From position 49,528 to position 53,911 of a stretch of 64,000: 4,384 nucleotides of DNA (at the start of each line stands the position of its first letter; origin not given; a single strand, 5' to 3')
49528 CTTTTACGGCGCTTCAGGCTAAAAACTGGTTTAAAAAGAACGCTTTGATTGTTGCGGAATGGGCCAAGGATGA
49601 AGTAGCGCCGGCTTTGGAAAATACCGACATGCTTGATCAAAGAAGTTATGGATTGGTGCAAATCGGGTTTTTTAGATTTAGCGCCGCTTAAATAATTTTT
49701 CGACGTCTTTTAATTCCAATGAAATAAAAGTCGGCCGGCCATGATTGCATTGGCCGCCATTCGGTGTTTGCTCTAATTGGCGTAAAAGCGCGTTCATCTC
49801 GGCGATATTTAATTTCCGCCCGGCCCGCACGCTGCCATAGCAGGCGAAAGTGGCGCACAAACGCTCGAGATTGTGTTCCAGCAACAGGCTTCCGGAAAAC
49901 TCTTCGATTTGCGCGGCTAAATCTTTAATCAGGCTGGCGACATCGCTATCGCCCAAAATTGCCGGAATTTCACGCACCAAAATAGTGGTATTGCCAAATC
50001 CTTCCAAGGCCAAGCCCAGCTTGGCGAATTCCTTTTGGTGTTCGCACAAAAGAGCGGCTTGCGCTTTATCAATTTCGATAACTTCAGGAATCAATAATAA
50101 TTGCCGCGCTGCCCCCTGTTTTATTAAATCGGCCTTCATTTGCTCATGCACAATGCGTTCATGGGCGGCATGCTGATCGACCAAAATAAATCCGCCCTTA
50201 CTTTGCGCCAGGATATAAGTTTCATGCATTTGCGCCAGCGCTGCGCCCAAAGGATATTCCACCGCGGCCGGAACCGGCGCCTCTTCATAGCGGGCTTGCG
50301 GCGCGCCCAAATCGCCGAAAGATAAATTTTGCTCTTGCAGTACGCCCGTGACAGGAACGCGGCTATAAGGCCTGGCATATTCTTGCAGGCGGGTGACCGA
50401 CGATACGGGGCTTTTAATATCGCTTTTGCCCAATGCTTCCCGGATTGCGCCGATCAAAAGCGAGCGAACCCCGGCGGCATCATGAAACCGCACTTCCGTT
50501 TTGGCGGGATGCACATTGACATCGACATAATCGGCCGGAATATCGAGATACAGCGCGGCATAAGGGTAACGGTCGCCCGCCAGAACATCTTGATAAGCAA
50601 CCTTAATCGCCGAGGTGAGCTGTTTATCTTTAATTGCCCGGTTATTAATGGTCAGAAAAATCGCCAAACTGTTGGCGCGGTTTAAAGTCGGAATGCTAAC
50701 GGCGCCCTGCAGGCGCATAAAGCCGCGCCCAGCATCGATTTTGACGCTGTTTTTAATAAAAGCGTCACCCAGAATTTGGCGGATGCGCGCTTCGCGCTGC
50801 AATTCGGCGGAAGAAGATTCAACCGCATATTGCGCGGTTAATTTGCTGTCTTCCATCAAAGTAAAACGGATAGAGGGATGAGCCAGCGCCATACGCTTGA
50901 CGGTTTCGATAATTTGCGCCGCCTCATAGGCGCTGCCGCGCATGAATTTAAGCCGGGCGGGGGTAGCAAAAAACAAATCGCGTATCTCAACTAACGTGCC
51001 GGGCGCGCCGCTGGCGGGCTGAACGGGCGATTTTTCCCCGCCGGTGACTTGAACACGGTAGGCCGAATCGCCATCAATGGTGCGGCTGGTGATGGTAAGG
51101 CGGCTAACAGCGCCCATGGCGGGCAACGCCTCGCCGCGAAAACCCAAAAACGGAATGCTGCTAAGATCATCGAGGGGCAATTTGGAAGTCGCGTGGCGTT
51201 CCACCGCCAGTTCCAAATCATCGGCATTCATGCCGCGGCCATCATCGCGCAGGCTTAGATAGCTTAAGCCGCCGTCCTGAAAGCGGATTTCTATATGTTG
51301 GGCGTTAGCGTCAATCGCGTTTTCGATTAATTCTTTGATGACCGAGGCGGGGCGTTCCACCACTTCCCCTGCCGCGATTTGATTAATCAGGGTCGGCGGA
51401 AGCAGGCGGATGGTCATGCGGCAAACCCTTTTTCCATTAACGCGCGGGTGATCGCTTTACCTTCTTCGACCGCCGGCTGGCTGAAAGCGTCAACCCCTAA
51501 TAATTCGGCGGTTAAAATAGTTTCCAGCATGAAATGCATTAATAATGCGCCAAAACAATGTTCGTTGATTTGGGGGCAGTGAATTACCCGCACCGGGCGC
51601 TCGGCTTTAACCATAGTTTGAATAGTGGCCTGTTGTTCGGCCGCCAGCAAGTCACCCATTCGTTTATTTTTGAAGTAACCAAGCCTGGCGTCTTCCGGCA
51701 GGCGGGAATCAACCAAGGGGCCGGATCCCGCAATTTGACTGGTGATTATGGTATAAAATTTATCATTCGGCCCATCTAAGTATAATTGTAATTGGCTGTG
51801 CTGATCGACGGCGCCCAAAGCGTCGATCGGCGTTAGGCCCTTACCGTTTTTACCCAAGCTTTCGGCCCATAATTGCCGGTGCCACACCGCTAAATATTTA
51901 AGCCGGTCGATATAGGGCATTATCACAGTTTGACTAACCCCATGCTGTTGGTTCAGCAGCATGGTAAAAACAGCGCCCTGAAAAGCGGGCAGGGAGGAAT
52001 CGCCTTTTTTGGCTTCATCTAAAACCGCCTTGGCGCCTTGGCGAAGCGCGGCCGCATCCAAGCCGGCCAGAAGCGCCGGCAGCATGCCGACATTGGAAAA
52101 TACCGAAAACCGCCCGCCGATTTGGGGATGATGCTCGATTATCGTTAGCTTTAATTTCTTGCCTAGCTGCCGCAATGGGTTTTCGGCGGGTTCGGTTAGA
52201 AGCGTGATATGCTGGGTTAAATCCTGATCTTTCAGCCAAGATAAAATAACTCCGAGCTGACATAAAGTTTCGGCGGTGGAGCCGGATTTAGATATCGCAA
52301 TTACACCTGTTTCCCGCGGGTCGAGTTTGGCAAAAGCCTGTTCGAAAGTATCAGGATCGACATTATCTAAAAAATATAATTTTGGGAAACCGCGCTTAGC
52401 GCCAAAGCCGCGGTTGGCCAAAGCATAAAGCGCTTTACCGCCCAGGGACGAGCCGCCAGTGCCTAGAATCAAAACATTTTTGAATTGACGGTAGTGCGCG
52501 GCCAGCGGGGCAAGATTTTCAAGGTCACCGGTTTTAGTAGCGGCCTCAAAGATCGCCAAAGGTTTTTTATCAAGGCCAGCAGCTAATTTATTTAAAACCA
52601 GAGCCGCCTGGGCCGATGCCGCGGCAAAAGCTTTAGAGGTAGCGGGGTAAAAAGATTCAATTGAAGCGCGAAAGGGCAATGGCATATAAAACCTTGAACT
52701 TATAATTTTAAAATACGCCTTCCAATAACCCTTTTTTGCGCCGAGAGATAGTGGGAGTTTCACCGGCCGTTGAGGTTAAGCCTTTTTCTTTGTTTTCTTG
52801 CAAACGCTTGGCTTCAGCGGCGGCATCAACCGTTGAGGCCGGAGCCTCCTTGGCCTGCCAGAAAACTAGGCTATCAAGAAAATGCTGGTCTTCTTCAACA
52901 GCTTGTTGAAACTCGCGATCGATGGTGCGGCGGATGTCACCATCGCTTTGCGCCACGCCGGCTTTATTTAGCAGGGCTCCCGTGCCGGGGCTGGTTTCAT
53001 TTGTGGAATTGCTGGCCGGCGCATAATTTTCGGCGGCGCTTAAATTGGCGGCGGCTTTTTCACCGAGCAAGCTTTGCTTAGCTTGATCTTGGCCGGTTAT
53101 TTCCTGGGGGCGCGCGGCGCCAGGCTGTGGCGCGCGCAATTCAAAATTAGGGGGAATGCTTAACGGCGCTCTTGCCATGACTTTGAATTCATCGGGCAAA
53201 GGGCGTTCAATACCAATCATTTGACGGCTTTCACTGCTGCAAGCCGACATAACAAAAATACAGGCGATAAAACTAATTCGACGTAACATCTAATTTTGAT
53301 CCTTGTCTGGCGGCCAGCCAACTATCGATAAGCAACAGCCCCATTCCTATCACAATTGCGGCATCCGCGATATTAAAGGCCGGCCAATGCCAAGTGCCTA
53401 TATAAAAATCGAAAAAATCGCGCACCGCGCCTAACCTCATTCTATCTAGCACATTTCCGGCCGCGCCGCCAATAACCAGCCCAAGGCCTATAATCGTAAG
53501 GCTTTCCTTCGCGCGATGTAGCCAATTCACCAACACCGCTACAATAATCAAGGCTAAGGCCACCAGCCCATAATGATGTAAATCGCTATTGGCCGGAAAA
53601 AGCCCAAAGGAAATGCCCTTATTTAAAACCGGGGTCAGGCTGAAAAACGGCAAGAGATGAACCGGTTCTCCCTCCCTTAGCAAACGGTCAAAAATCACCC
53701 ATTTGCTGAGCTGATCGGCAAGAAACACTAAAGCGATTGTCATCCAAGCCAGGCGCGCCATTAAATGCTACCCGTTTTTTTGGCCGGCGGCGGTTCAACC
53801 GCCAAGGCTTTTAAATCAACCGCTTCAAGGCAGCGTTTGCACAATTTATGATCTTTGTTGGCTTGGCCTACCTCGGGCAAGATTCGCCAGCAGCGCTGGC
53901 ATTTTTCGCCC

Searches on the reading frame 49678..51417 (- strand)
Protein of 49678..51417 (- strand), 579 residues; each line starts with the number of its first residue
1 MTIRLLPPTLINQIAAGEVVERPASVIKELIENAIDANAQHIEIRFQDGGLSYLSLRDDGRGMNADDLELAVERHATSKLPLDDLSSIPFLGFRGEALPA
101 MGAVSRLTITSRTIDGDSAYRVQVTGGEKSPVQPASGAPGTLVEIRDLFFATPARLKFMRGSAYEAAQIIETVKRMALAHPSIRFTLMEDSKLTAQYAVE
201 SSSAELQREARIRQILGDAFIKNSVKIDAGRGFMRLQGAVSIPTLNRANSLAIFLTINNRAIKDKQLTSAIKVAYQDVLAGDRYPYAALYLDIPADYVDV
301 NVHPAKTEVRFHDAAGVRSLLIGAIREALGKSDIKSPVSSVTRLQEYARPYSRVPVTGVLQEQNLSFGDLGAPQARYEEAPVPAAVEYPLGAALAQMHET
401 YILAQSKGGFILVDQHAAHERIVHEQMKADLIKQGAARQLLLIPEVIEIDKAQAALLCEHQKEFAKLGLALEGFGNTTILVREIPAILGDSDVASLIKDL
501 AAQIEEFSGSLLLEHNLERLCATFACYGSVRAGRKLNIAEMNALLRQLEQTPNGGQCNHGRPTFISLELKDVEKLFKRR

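Call 55: search_protein_families(library=pfam, proteins=[window:49678-51417:-], max_evalue=0.001)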
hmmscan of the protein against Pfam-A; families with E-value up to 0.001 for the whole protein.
window:49678-51417:- (579 aa): 4 families
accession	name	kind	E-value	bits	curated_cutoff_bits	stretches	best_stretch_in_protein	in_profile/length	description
PF08676.16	MutL_C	-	5.6e-45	153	25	1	394-536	1-142/142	MutL C terminal dimerisation domain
PF01119.25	DNA_mis_repair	-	9.2e-35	119.3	26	1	212-329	1-118/119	DNA mismatch repair protein, C-terminal domain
PF13589.12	HATPase_c_3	-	1e-10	42.2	25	1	24-125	4-106/137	Histidine kinase-, DNA gyrase B-, and HSP90-like ATPase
PF02518.31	HATPase_c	-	5.9e-07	30.3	26.4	1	21-77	4-63/111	Histidine kinase-, DNA gyrase B-, and HSP90-like ATPase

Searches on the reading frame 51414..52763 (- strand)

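Call 55: search_protein_families(library=pfam, proteins=[window:51414-52763:-], max_evalue=0.001)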
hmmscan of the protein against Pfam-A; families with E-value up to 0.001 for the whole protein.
window:51414-52763:- (449 aa): 1 family
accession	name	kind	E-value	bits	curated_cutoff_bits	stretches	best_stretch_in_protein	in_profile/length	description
PF00342.24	PGI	-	8.5e-24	84.5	22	1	92-443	94-466/486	Phosphoglucose isomerase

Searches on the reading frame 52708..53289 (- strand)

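Call 55: search_protein_families(library=pfam, proteins=[window:52708-53289:-], max_evalue=0.001)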
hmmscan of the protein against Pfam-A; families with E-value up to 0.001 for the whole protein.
window:52708-53289:- (193 aa): 1 family
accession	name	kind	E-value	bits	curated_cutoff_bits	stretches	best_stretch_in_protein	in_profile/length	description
PF11233.13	DUF3035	-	1.2e-33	116.8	23.2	1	24-169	3-139/141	Protein of unknown function (DUF3035)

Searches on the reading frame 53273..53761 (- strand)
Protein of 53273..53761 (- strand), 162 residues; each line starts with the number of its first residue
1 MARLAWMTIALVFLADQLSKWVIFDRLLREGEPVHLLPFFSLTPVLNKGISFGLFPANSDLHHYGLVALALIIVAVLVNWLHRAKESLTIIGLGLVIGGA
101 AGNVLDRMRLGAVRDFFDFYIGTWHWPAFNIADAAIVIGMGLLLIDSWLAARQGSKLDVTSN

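Call 55: search_protein_families(library=pfam, proteins=[window:53273-53761:-], max_evalue=0.001)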
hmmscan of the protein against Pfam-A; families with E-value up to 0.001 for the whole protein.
window:53273-53761:- (162 aa): 1 family
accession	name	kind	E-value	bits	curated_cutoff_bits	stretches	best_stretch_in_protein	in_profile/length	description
PF01252.23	Peptidase_A8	-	1e-37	130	25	1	9-148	2-141/142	Signal peptidase (SPase) II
